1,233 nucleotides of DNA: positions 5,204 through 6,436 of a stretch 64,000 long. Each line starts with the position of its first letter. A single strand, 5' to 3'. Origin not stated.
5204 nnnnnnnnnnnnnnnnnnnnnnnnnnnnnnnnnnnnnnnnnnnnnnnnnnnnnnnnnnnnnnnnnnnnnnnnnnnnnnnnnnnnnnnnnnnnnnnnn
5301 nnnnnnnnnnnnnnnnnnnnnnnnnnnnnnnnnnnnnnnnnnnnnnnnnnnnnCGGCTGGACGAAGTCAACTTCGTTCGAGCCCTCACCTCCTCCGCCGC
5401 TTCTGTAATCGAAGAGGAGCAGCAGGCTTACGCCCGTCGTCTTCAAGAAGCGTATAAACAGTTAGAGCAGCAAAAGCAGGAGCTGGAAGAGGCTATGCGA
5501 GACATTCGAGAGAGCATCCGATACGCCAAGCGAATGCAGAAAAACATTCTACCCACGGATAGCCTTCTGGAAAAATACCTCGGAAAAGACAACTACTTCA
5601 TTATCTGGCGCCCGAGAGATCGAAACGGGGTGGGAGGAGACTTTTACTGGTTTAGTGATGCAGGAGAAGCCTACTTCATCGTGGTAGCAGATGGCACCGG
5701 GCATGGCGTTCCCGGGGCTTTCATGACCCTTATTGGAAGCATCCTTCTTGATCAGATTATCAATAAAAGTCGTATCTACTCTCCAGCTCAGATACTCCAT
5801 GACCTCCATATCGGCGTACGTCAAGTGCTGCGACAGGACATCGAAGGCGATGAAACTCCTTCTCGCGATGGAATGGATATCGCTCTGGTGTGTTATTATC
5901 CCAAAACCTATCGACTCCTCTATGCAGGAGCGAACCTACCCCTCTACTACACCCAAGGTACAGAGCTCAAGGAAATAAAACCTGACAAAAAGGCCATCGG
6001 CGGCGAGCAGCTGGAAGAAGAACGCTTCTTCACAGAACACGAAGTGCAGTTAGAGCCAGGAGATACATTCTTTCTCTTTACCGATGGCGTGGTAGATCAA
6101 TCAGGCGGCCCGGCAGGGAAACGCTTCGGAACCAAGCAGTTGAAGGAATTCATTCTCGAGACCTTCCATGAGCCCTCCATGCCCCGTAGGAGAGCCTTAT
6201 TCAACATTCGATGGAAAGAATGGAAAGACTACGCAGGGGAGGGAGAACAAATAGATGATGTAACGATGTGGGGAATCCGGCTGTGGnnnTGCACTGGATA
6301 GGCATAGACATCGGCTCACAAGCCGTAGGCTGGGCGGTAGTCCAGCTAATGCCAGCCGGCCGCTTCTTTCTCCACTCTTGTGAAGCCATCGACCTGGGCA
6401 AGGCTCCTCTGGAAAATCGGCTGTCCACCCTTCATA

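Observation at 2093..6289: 1398-aa membrane-anchored coiled-coil/PAS/GAF sensor fused to a SpoIIE/RsbU PP2C phosphatase, with no partner-switching genes nearby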

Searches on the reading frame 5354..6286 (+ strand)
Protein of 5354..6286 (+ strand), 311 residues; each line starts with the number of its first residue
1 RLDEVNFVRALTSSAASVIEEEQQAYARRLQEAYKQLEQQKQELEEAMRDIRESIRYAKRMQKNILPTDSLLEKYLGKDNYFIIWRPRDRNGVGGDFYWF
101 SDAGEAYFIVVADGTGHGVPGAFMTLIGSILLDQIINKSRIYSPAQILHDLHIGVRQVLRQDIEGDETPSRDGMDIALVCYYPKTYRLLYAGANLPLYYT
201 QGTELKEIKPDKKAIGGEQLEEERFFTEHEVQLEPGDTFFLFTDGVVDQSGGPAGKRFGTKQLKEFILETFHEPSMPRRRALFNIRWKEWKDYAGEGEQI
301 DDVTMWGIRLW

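Call 18: search_solved_structures(query=window:5354-6286:+, max_evalue=0.001, show_alignments=3)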
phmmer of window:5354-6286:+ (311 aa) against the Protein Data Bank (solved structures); distinct sequences matched with E-value up to 0.001: 1.
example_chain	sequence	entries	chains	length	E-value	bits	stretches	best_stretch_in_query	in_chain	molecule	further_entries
6k4e_A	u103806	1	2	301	2.1e-43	151.8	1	29-309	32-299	Putative serine phosphatase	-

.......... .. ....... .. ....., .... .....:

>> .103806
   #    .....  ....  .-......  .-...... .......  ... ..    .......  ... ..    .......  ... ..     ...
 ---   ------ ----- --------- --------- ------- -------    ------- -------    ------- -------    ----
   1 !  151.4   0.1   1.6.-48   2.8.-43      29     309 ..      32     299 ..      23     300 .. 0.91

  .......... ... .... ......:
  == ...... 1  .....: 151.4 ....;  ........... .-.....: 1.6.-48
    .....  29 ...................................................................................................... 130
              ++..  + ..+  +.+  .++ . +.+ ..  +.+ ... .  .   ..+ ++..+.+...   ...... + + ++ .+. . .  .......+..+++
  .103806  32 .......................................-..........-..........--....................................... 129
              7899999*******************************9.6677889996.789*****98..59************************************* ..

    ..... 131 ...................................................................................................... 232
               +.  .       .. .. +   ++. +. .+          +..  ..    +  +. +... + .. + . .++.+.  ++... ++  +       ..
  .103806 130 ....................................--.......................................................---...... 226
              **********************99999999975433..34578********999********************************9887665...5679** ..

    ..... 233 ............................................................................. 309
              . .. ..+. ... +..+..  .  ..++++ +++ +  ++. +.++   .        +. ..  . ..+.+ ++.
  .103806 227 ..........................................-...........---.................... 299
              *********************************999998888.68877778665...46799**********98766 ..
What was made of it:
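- phmmer against the PDB finds SiaA but not RsbU, SpoIIE or Rv1364c (call 18).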

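Call 26: find_homologous_proteins(query=window:5438-6286:+, max_evalue=1e-20)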
Query window:5438-6286:+ (283 aa): 1264 proteins with E <= 1e-20 among 1933 candidates; the best 120 are listed.
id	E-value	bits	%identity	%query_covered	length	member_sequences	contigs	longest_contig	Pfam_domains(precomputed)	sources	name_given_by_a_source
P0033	6.3e-90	319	55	100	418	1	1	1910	PF07228.18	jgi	jgi:serine phosphatase RsbU (regulator of sigma subunit)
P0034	2.2e-77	278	50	97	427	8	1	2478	PF08447.19,PF13426.14,PF08448.17,PF00989.32,PF07228.18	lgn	-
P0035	3.9e-77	277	52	95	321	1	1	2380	PF07228.18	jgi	jgi:serine phosphatase RsbU (regulator of sigma subunit)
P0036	1.3e-75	272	51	96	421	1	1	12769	PF08447.19,PF13426.14,PF00989.32,PF07228.18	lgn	-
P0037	1.3e-75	272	51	96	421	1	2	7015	PF08447.19,PF13426.14,PF00989.32,PF07228.18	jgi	jgi:PAS domain S-box-containing protein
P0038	1.3e-75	272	51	96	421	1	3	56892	PF08447.19,PF13426.14,PF00989.32,PF07228.18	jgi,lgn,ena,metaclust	metaclust:\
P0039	1.3e-75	272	51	96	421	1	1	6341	PF08447.19,PF13426.14,PF00989.32,PF07228.18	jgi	jgi:PAS domain S-box-containing protein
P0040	2.4e-75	271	50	96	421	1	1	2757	PF08447.19,PF13426.14,PF00989.32,PF07228.18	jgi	-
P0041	1.0e-74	269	49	97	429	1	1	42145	PF08447.19,PF13426.14,PF08448.17,PF00989.32,PF07228.18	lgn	-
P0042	4.7e-74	267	49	97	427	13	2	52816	PF08447.19,PF13426.14,PF08448.17,PF00989.32,PF07228.18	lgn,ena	-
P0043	6.3e-74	267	55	81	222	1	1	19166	PF07228.18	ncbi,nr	ncbi:MAG: SpoIIE family protein phosphatase, partial [Bacteroidetes bacterium]|nr:SpoIIE family prot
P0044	1.2e-73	266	50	95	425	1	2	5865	PF08447.19,PF13426.14,PF08448.17,PF00989.32,PF07228.18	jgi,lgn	jgi:PAS domain S-box-containing protein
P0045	4.0e-73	264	49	95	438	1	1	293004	PF08447.19,PF13426.14,PF08448.17,PF00989.32,PF07228.18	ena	-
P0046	1.3e-72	262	49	98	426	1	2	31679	PF13426.14,PF08448.17,PF00989.32,PF07228.18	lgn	-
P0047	2.0e-71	259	49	96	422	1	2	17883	PF08447.19,PF13426.14,PF08448.17,PF00989.32,PF07228.18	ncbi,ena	-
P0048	3.7e-71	258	49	95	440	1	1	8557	PF13426.14,PF08448.17,PF00989.32,PF07228.18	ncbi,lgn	-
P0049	5.5e-71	257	49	95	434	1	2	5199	PF08447.19,PF13426.14,PF08448.17,PF00989.32,PF07228.18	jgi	jgi:PAS domain S-box-containing protein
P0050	1.7e-68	249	46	97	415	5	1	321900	PF08447.19,PF13426.14,PF00989.32,PF07228.18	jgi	jgi:PAS domain S-box-containing protein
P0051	3.2e-67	245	46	97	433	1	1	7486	PF08447.19,PF13426.14,PF08448.17,PF00989.32,PF07228.18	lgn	-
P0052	7.8e-67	243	45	99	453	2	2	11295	PF00027.36,PF07228.18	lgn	-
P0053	3.3e-66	241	47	96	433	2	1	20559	PF08447.19,PF13426.14,PF08448.17,PF00989.32,PF07228.18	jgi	-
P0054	4.3e-66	241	46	91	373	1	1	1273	PF08447.19,PF13426.14,PF08448.17,PF00989.32,PF07228.18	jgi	jgi:PAS domain S-box-containing protein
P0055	6.3e-66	240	46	91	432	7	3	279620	PF13426.14,PF08448.17,PF00989.32,PF07228.18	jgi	jgi:PAS domain S-box-containing protein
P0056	2.0e-65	239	59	71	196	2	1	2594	PF07228.18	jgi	jgi:serine phosphatase RsbU (regulator of sigma subunit)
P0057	1.0e-63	233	46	97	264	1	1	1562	PF07228.18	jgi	jgi:serine phosphatase RsbU (regulator of sigma subunit)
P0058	1.2e-60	223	44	98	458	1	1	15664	PF07228.18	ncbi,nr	ncbi:MAG: hypothetical protein EAZ95_07650 [Bacteroidetes bacterium]|nr:MAG: hypothetical protein EA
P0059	7.7e-60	221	45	98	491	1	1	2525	PF07228.18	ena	-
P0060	2.2e-59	219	41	99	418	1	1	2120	PF07228.18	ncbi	-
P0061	2.8e-58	215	42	98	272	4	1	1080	PF07228.18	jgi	jgi:serine phosphatase RsbU (regulator of sigma subunit)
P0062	2.9e-58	215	42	99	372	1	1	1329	PF07495.20,PF07228.18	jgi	jgi:serine phosphatase RsbU (regulator of sigma subunit)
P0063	4.3e-58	215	42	97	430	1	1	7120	PF13426.14,PF13188.14,PF08448.17,PF00989.32,PF07228.18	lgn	-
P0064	7.2e-58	214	44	96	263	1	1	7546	PF07228.18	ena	-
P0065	1.5e-57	213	43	99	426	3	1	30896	PF00027.36,PF07228.18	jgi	jgi:serine phosphatase RsbU (regulator of sigma subunit)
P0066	2.5e-57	212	44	99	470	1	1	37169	PF00072.31,PF07228.18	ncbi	-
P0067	7.1e-57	211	41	100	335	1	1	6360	PF07228.18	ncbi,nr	ncbi:MAG: SpoIIE family protein phosphatase, partial [Bacteroidia bacterium]|nr:SpoIIE family protei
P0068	7.7e-57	211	41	100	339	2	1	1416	PF07228.18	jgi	jgi:serine phosphatase RsbU (regulator of sigma subunit)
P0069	9.7e-57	210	42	100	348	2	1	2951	PF07228.18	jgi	jgi:serine phosphatase RsbU (regulator of sigma subunit)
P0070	1.3e-56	210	41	99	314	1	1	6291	PF07228.18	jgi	jgi:serine phosphatase RsbU (regulator of sigma subunit)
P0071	2.1e-56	209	41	99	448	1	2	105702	PF07228.18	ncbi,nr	ncbi:MAG: SpoIIE family protein phosphatase [Bacteroidia bacterium]|nr:SpoIIE family protein phospha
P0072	5.1e-56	208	41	97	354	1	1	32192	PF07228.18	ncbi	ncbi:MAG: SpoIIE family protein phosphatase [Bacteroidota bacterium]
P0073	5.8e-56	208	42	99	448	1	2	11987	PF07228.18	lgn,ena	-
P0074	7.6e-56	207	42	99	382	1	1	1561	PF00672.31,PF07228.18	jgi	jgi:serine phosphatase RsbU (regulator of sigma subunit)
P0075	7.6e-56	207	43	99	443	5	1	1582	PF00072.31,PF07228.18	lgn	-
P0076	8.1e-56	207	41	98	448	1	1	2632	PF07228.18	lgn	-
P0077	8.3e-56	207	40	99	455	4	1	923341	PF00027.36,PF07228.18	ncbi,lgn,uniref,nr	ncbi:serine/threonine protein kinases [Leptospira ryugenii]|uniref:Serine/threonine protein kinases 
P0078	1.5e-55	206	41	99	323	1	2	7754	PF07228.18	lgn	-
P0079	1.8e-55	206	41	99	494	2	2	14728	PF07228.18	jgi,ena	jgi:serine phosphatase RsbU (regulator of sigma subunit)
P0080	3.2e-55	205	40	96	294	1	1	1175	PF07228.18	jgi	jgi:serine phosphatase RsbU (regulator of sigma subunit)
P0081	3.3e-55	205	42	97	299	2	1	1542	PF07228.18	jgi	jgi:serine phosphatase RsbU (regulator of sigma subunit)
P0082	3.8e-55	205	41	100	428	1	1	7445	PF00672.31,PF07228.18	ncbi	ncbi:MAG: SpoIIE family protein phosphatase, partial [Bacteroidota bacterium]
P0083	5.6e-55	205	41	97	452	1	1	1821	PF07228.18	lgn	-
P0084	7.1e-55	204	42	100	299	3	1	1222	PF07228.18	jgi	jgi:serine phosphatase RsbU (regulator of sigma subunit)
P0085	1.5e-54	203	41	98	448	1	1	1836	PF07228.18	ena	-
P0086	1.6e-54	203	40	100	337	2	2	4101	PF07228.18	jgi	jgi:serine phosphatase RsbU (regulator of sigma subunit)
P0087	2.0e-54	203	41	99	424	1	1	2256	PF07228.18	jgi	jgi:serine phosphatase RsbU (regulator of sigma subunit)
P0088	3.1e-54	202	40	99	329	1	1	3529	PF07228.18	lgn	-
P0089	4.0e-54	202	41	98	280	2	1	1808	PF07228.18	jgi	jgi:serine phosphatase RsbU (regulator of sigma subunit)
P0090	4.8e-54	201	40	99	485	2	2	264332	PF07228.18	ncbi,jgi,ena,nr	ncbi:MAG TPA: hypothetical protein DCS93_18155 [Microscillaceae bacterium]|nr:hypothetical protein [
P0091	5.4e-54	201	41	100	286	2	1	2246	PF07228.18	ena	-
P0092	5.8e-54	201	42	97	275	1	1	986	PF07228.18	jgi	jgi:serine phosphatase RsbU (regulator of sigma subunit)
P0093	5.9e-54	201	41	99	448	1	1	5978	PF07228.18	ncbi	-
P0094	7.2e-54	201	40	97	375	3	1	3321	PF13185.13,PF01590.33,PF07228.18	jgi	jgi:serine phosphatase RsbU (regulator of sigma subunit)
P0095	7.2e-54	201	41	96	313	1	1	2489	PF07228.18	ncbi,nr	ncbi:MAG: SpoIIE family protein phosphatase [Bacteroidetes bacterium]|nr:SpoIIE family protein phosp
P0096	9.7e-54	200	41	97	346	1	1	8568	PF07228.18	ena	-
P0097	1.0e-53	200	40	100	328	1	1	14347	PF07228.18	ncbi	ncbi:MAG TPA: SpoIIE family protein phosphatase, partial [Bacteroidia bacterium]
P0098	1.4e-53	200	41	99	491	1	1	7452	PF07228.18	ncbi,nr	ncbi:MAG: SpoIIE family protein phosphatase, partial [Flavobacteriales bacterium]|nr:SpoIIE family p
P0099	1.4e-53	200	39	99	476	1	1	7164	PF07228.18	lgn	-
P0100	1.4e-53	200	40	100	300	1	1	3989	PF07228.18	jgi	jgi:serine phosphatase RsbU (regulator of sigma subunit)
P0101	1.4e-53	200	41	99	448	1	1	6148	PF07228.18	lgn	-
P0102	1.6e-53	200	42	98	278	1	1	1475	PF07228.18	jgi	-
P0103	1.8e-53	200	40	99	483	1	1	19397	PF07228.18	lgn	-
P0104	1.8e-53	200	42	98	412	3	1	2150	PF07495.20,PF07228.18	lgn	-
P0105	1.9e-53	200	41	100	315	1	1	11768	PF07228.18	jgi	jgi:serine phosphatase RsbU (regulator of sigma subunit)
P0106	2.0e-53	199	41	100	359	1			PF07495.20,PF07228.18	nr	nr:SpoIIE family protein phosphatase [Bacteroidota bacterium]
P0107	2.2e-53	199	40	98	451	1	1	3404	PF08447.19,PF13426.14,PF13188.14,PF08448.17,PF00989.32,PF07228.18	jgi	jgi:PAS domain S-box-containing protein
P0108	2.5e-53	199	41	98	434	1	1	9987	PF13426.14,PF13188.14,PF08448.17,PF00989.32,PF07228.18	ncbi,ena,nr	ncbi:MAG TPA: SpoIIE family protein phosphatase [Bacteroidia bacterium]|nr:SpoIIE family protein pho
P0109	2.7e-53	199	38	100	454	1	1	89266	PF00027.36,PF07228.18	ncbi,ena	-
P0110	2.7e-53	199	41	99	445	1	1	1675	PF07228.18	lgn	-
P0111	2.9e-53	199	41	99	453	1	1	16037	PF07228.18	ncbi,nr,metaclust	ncbi:MAG: hypothetical protein AMS27_12405 [Bacteroides sp. SM23_62_1]|nr:MAG: hypothetical protein 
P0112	3.3e-53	199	40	99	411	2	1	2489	PF00672.31,PF07228.18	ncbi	-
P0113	3.8e-53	199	43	97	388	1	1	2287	PF07228.18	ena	-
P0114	3.8e-53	199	38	99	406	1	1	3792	PF00027.36,PF07228.18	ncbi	-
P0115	3.9e-53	198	43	97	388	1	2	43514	PF07228.18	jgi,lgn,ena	-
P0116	5.1e-53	198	40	99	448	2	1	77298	PF07228.18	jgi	jgi:serine phosphatase RsbU (regulator of sigma subunit)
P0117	6.7e-53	198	40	98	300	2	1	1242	PF07228.18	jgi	jgi:serine phosphatase RsbU (regulator of sigma subunit)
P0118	6.8e-53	198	40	99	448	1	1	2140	PF07228.18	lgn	-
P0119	1.1e-52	197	44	98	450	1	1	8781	PF00072.31,PF07228.18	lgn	-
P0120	1.1e-52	197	39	100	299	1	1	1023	PF07228.18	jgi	-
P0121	1.1e-52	197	40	100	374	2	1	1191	PF07228.18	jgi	jgi:serine phosphatase RsbU (regulator of sigma subunit)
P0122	1.1e-52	197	39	99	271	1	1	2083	PF07228.18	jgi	jgi:serine phosphatase RsbU (regulator of sigma subunit)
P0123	1.2e-52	197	41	96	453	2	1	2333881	PF07228.18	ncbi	-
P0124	1.3e-52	197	41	99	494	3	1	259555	PF07228.18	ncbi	-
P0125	1.4e-52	197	38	98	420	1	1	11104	PF13426.14,PF13188.14,PF08448.17,PF00989.32,PF07228.18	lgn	-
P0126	1.7e-52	196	42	94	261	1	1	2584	PF07228.18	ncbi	ncbi:MAG: PP2C family protein-serine/threonine phosphatase, partial [Bacteroidota bacterium]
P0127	1.7e-52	196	39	97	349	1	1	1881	PF07228.18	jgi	jgi:serine phosphatase RsbU (regulator of sigma subunit)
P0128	1.9e-52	196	41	100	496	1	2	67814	PF13185.13,PF01590.33,PF07228.18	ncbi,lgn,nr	ncbi:MAG: SpoIIE family protein phosphatase [Bacteroidia bacterium]|nr:SpoIIE family protein phospha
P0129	2.3e-52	196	41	99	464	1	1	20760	PF00072.31,PF07228.18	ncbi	-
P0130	2.6e-52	196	39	97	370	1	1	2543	PF07228.18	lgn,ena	-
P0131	3.4e-52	195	39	100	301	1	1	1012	PF07228.18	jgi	jgi:serine phosphatase RsbU (regulator of sigma subunit)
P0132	4.1e-52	195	40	99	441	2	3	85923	PF00027.36,PF07228.18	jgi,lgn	jgi:serine phosphatase RsbU (regulator of sigma subunit)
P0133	4.2e-52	195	40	99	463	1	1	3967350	PF07228.18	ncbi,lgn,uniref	ncbi:PP2C family protein-serine/threonine phosphatase [Ekhidna sp. To15]|uniref:PP2C family protein-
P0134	4.4e-52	195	40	98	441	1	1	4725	PF08447.19,PF13426.14,PF13188.14,PF08448.17,PF00989.32,PF07228.18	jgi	jgi:PAS domain S-box-containing protein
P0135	4.5e-52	195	43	99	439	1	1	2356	PF07495.20,PF07228.18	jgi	jgi:serine phosphatase RsbU (regulator of sigma subunit)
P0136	6.2e-52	195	39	98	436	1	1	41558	PF13426.14,PF13188.14,PF08448.17,PF00989.32,PF07228.18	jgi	jgi:PAS domain S-box-containing protein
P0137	6.7e-52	194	40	99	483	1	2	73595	PF07228.18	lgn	-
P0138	7.9e-52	194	39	99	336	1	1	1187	PF07228.18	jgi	jgi:serine phosphatase RsbU (regulator of sigma subunit)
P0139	7.9e-52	194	39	97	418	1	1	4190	PF00072.31,PF07228.18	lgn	-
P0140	8.7e-52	194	37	99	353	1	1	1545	PF00389.37,PF07228.18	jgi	-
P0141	1.1e-51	194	38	100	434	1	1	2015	PF13426.14,PF08448.17,PF07228.18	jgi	-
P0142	1.4e-51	193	39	99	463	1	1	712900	PF07228.18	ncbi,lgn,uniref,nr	ncbi:Serine phosphatase RsbU, regulator of sigma subunit [Ekhidna lutea]|uniref:Serine phosphatase R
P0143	1.5e-51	193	43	99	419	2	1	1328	PF07495.20,PF07228.18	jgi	jgi:serine phosphatase RsbU (regulator of sigma subunit)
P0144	1.6e-51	193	40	98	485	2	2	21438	PF07495.20,PF07228.18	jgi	-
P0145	1.7e-51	193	41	99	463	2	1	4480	PF07228.18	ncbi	-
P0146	1.9e-51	193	39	99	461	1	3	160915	PF07228.18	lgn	-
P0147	2.0e-51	193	40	100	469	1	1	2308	PF07228.18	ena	-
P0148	2.1e-51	193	41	97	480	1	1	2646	PF07228.18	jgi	jgi:serine phosphatase RsbU (regulator of sigma subunit)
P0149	2.4e-51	193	38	99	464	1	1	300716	PF07228.18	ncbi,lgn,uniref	ncbi:MAG: SpoIIE family protein phosphatase [Ekhidna sp.]|uniref:PP2C family protein-serine/threonin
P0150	2.4e-51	193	39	99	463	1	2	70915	PF07228.18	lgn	-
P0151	2.7e-51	192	43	97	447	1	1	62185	PF07228.18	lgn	-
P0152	3.1e-51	192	39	97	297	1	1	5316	PF07228.18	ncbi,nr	ncbi:MAG: SpoIIE family protein phosphatase [Flavobacteriales bacterium]|nr:SpoIIE family protein ph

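Call 27: find_encoding_contigs(protein=P0038, flank=6000, max_places=1)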
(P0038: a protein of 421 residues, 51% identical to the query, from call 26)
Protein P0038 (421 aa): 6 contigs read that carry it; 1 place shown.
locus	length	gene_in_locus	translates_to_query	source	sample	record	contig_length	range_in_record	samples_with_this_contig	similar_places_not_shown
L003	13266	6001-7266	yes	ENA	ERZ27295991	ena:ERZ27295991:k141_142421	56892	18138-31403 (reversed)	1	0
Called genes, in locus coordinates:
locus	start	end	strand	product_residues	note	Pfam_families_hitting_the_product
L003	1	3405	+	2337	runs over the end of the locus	-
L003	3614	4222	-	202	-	PF01728:FtsJ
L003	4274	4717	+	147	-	PF04519:Bactofilin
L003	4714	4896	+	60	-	PF09527:ATPase_gene1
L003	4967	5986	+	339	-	PF02912:Phe_tRNA-synt_N, PF01409:tRNA-synt_2d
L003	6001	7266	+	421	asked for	PF00989:PAS, PF13426:PAS_9, PF08447:PAS_3, PF07228:SpoIIE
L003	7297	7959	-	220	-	PF00849:PseudoU_synth_2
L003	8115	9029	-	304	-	PF00037:Fer4 (faint), PF08331:QueG_DUF1730, PF13237:Fer4_10 (faint), PF13484:Fer4_16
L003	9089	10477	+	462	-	PF01938:TRAM, PF05958:tRNA_U5-meth_tr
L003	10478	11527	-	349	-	PF23914:TPR_CcmH_CycH (faint), PF25062:ARM_TT21_N (faint), PF12895:ANAPC3 (weak), PF14559:TPR_19 (weak), PF00515:TPR_1 (weak), PF07719:TPR_2 (weak), PF00515:TPR_1 (weak), PF13432:TPR_16 (weak), +7 more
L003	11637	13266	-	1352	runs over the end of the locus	PF14873:BNR_assoc_N, PF00801:PKD (faint), PF20773:InhA-like_MAM (weak), PF18911:PKD_4 (weak), PF18962:Por_Secre_tail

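Call 28: find_encoding_contigs(protein=P0133, flank=6000, max_places=1)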
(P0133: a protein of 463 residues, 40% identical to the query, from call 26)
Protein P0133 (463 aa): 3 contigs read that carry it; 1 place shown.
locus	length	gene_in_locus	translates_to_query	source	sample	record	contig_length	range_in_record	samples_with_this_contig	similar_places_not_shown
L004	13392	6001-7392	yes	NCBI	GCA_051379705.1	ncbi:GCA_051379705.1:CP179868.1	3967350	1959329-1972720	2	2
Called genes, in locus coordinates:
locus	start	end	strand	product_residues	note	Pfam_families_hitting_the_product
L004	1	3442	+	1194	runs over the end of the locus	PF00149:Metallophos, PF01103:Omp85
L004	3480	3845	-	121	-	PF07610:DUF1573, PF22544:HYDIN_VesB_CFA65-like_Ig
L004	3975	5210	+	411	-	PF00512:HisKA, PF02518:HATPase_c, PF13589:HATPase_c_3 (weak)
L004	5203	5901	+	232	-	PF00072:Response_reg, PF00486:Trans_reg_C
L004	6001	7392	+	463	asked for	PF07228:SpoIIE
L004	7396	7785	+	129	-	PF09345:SiaC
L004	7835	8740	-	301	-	PF18962:Por_Secre_tail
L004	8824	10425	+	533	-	PF14501:HATPase_c_5 (faint), PF00512:HisKA, PF02518:HATPase_c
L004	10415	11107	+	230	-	PF00072:Response_reg, PF00486:Trans_reg_C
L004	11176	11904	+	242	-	PF00977:His_biosynth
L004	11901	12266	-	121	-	-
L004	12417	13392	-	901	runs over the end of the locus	PF00025:Arf (faint), PF04760:IF2_N, PF00009:GTP_EFTU, PF01926:MMR_HSR1, PF22042:EF-G_D2, PF11987:IF-2, PF03144:GTP_EFTU_D2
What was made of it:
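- In Ekhidna, the PP2C gene is followed directly by SiaC (call 28).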
